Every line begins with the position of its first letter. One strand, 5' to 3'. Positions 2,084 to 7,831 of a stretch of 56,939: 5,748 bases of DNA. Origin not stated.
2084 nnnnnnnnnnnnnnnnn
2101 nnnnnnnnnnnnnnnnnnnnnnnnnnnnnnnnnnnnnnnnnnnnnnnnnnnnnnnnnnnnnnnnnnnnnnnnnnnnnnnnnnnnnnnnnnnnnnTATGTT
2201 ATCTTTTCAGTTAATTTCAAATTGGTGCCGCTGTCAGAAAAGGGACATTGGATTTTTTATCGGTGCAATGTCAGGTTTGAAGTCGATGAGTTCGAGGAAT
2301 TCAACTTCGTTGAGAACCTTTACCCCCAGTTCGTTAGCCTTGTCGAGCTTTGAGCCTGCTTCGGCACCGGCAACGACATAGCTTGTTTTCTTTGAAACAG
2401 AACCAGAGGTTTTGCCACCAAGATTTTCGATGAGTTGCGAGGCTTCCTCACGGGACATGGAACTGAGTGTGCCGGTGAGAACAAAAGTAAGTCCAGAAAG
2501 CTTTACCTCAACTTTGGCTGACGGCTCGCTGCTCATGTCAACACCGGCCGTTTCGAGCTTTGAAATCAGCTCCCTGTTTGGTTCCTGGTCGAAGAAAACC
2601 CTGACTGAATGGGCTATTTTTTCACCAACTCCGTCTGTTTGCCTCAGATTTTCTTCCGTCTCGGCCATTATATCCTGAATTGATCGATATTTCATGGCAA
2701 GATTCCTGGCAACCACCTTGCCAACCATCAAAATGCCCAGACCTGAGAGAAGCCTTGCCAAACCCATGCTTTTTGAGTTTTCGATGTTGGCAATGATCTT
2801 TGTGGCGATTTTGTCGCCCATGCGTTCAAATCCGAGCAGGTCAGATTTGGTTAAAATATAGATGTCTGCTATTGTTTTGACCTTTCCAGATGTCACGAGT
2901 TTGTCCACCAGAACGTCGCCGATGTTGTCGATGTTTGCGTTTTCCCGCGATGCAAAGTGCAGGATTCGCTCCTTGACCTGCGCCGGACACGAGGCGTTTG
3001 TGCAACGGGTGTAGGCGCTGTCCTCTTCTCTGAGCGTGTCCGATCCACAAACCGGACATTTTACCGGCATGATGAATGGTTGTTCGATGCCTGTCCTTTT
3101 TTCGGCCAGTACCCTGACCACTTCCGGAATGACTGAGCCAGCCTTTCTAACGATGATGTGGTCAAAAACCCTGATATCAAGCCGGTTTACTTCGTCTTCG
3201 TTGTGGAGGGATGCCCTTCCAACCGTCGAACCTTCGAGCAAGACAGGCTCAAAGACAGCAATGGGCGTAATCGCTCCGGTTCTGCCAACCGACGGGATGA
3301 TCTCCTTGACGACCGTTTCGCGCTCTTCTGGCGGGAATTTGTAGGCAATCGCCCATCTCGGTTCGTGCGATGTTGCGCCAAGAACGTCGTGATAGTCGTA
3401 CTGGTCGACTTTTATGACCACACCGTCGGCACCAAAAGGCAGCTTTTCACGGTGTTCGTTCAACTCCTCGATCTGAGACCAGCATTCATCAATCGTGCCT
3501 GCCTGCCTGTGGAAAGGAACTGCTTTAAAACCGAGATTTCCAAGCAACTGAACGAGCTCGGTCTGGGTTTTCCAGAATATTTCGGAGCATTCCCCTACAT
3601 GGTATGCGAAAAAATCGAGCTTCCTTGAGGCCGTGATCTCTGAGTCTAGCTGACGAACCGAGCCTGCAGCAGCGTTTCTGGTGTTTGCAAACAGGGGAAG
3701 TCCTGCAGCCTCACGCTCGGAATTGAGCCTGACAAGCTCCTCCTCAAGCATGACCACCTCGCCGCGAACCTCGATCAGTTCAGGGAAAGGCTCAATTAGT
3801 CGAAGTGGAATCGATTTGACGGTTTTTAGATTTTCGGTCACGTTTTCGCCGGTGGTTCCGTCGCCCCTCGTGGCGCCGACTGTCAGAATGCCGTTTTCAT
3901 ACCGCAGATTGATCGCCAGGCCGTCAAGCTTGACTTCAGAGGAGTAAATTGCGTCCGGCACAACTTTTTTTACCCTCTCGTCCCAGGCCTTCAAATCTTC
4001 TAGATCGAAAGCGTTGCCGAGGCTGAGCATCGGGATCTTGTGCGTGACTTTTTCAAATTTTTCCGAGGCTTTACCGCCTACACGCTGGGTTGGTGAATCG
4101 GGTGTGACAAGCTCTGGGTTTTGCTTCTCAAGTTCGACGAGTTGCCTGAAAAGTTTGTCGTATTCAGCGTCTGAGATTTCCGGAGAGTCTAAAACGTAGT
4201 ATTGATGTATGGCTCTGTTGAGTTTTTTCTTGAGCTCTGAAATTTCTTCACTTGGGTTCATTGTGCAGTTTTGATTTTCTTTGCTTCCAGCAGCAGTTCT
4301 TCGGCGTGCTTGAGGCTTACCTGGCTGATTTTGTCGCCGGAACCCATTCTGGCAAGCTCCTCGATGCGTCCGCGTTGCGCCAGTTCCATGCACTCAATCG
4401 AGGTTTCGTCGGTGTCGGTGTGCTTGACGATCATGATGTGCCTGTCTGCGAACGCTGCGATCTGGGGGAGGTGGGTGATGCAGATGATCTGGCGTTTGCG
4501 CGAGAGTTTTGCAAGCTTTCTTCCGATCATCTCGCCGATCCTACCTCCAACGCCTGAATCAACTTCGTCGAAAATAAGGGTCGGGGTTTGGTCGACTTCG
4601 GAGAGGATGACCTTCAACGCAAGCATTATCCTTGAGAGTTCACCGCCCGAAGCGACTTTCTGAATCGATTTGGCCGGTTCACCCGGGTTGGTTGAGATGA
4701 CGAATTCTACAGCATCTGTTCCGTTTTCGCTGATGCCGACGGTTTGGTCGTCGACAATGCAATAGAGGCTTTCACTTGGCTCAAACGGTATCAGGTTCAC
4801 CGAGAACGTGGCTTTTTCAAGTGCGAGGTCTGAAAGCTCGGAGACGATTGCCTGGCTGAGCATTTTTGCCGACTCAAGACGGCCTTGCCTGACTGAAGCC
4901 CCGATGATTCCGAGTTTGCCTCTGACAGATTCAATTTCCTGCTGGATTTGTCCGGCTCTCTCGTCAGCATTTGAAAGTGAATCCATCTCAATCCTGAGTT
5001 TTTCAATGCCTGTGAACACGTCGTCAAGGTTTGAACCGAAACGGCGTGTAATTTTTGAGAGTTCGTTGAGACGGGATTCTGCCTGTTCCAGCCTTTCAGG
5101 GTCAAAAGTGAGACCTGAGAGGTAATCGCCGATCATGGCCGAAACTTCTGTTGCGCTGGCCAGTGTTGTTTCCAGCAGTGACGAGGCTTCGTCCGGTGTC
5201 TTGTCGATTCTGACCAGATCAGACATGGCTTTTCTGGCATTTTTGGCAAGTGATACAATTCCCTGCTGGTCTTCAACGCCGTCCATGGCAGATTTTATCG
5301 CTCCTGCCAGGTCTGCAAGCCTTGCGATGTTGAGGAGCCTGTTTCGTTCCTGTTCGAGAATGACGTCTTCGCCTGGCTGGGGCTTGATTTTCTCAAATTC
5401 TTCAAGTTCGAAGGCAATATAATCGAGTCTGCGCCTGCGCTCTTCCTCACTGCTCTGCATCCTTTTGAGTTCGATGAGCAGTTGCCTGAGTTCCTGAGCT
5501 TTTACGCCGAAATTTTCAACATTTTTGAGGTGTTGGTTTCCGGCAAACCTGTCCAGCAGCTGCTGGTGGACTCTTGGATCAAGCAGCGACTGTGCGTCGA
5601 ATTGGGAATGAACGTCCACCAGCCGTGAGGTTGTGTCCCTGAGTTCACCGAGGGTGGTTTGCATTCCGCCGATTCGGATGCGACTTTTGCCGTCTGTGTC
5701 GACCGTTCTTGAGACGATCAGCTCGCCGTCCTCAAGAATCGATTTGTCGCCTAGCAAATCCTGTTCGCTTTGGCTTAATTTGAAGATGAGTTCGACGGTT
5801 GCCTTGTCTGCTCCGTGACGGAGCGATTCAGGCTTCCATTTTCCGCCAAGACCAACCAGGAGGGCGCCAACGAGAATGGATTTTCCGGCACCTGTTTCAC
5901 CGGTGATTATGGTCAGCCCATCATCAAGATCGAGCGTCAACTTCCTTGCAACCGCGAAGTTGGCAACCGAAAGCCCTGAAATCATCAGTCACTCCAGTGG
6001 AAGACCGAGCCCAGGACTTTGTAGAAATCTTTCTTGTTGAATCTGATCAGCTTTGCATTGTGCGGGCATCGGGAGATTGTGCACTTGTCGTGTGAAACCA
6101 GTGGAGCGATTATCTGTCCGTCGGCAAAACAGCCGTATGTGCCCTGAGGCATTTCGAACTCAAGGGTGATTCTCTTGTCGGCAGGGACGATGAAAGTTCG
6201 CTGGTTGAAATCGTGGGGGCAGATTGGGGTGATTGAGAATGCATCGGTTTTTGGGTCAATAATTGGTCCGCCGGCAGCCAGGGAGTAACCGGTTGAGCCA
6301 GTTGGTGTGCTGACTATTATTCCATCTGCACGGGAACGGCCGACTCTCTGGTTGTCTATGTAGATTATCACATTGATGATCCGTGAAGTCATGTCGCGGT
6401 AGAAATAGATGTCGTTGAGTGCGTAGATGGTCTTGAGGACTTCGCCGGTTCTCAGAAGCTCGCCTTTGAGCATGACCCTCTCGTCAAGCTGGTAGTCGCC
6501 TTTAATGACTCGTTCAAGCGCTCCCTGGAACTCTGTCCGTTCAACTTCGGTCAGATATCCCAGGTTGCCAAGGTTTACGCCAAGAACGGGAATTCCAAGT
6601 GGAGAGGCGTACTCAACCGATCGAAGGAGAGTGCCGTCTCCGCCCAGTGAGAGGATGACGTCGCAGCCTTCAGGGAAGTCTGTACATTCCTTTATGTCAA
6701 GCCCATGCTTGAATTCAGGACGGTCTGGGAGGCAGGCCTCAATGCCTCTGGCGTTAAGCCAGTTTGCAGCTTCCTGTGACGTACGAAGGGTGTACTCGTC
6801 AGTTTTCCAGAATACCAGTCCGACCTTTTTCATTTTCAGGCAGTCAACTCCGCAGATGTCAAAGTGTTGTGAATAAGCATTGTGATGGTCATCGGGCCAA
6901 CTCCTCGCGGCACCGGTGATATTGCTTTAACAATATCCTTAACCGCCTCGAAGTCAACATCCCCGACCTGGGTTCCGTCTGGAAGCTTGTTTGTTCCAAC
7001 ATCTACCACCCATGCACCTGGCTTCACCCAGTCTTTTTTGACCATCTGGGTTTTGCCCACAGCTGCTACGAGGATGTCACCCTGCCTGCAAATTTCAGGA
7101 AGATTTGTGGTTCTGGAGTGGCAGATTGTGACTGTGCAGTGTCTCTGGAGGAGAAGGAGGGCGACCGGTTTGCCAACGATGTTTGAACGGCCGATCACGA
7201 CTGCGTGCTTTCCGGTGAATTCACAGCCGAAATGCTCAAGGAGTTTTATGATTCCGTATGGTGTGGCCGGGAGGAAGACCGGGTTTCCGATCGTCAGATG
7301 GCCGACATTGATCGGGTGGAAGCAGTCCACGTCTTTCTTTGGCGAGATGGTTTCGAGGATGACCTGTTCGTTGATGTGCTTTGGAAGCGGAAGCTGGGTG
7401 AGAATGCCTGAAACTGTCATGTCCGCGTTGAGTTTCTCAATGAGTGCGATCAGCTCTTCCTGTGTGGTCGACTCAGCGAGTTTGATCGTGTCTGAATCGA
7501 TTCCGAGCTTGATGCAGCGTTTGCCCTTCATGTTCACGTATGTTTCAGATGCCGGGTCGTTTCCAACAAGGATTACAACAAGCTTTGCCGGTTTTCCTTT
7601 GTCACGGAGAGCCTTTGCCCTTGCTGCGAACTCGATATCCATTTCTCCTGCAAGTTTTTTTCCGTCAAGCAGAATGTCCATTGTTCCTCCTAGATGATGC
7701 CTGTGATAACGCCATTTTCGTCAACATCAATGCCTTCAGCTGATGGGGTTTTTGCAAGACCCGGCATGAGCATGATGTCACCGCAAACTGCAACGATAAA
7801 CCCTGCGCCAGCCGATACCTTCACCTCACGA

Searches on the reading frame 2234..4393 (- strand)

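Call 5: search_protein_families(library=pfam, proteins=[window:2234-4393:-], max_evalue=0.001)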
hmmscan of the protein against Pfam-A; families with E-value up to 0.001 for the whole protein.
window:2234-4393:- (719 aa): 8 families
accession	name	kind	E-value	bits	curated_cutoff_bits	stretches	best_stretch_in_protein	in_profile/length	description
PF01653.23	DNA_ligase_aden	-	7.4e-87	291.5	27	1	111-356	2-253/253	NAD-dependent DNA ligase adenylation domain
PF03120.22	DNA_ligase_OB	-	2.2e-30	104.8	32.9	1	359-435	1-77/79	NAD-dependent DNA ligase OB-fold domain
PF12826.13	HHH_2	-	8e-19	68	27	1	547-610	1-64/64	Helix-hairpin-helix motif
PF00533.33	BRCT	-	6.7e-17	61.9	21.3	1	631-703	5-78/78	BRCA1 C Terminus (BRCT) domain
PF03119.21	DNA_ligase_ZBD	-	2.7e-10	40.4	25.8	1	445-471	1-27/27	NAD-dependent DNA ligase C4 zinc finger domain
PF14520.12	HHH_5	-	1.9e-09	38.3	27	1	557-598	10-52/57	Helix-hairpin-helix domain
PF22745.1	Nlig-Ia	-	3.8e-08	34.3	27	1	48-98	3-53/92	DNA ligase-like, N-terminal NAD+-binding domain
PF12738.14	PTCB-BRCT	-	3.5e-07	30.6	22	1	643-695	8-60/63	twin BRCT domain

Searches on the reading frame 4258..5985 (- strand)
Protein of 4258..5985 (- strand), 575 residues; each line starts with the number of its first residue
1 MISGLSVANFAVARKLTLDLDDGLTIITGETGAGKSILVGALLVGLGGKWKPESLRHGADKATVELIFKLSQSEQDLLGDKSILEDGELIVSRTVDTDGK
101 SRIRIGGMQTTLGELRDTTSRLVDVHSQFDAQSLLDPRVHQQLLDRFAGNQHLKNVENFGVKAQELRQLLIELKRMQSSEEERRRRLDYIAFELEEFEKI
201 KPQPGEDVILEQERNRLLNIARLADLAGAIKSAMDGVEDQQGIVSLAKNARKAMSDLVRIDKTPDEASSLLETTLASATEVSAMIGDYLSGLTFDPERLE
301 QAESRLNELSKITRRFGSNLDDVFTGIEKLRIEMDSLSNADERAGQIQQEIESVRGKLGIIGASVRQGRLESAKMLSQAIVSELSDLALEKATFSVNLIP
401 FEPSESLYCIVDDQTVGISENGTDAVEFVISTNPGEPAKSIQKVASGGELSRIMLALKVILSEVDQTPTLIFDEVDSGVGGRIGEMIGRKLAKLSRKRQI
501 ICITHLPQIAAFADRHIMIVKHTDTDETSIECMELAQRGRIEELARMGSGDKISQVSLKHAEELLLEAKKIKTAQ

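Call 5: search_protein_families(library=pfam, proteins=[window:4258-5985:-], max_evalue=0.001)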
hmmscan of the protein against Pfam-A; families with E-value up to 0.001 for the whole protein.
window:4258-5985:- (575 aa): 5 families
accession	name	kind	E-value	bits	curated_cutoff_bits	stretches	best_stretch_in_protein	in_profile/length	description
PF02463.25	SMC_N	-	6.6e-18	65.4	40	1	2-523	2-215/220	RecF/RecN/SMC N terminal domain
PF13476.12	AAA_23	-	1e-11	46.3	27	1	5-196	2-195/201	AAA domain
PF13304.12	AAA_21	-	0.00044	20.8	27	0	455-509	246-302/304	AAA domain, putative AbiEii toxin, Type IV TA system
PF13555.12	AAA_29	-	0.00048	20.3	27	1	5-44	4-44/61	P-loop containing region of AAA domain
PF13175.12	AAA_15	-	0.00056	20.1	32.1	0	1-49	1-50/374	AAA ATPase domain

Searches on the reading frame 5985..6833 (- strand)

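Call 5: search_protein_families(library=pfam, proteins=[window:5985-6833:-], max_evalue=0.001)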
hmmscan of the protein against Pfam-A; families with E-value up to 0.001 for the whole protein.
window:5985-6833:- (282 aa): 2 families
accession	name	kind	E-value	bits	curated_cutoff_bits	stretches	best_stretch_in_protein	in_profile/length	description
PF20143.4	NAD_kinase_C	-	1.4e-30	106.1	23.7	1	139-264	1-125/126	ATP-NAD kinase C-terminal domain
PF01513.26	NAD_kinase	-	7.5e-19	68.8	25.5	1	52-114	68-130/130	ATP-NAD kinase N-terminal domain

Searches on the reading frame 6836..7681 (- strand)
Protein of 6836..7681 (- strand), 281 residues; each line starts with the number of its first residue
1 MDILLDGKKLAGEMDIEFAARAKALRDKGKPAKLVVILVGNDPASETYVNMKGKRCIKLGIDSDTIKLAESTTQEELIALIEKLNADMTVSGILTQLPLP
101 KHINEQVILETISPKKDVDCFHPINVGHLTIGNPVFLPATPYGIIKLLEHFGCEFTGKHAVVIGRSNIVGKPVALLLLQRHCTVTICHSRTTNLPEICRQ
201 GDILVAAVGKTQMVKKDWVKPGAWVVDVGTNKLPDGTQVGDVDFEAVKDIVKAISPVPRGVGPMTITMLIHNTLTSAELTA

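Call 5: search_protein_families(library=pfam, proteins=[window:6836-7681:-], max_evalue=0.001)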
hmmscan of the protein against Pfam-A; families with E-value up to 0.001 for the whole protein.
window:6836-7681:- (281 aa): 2 families
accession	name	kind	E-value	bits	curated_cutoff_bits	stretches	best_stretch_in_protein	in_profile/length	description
PF02882.25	THF_DHG_CYH_C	-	2.3e-67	225.7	27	1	122-278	1-157/160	Tetrahydrofolate dehydrogenase/cyclohydrolase, NAD(P)-binding domain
PF00763.28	THF_DHG_CYH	-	1.6e-40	138.4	32.8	1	5-119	1-115/115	Tetrahydrofolate dehydrogenase/cyclohydrolase, catalytic domain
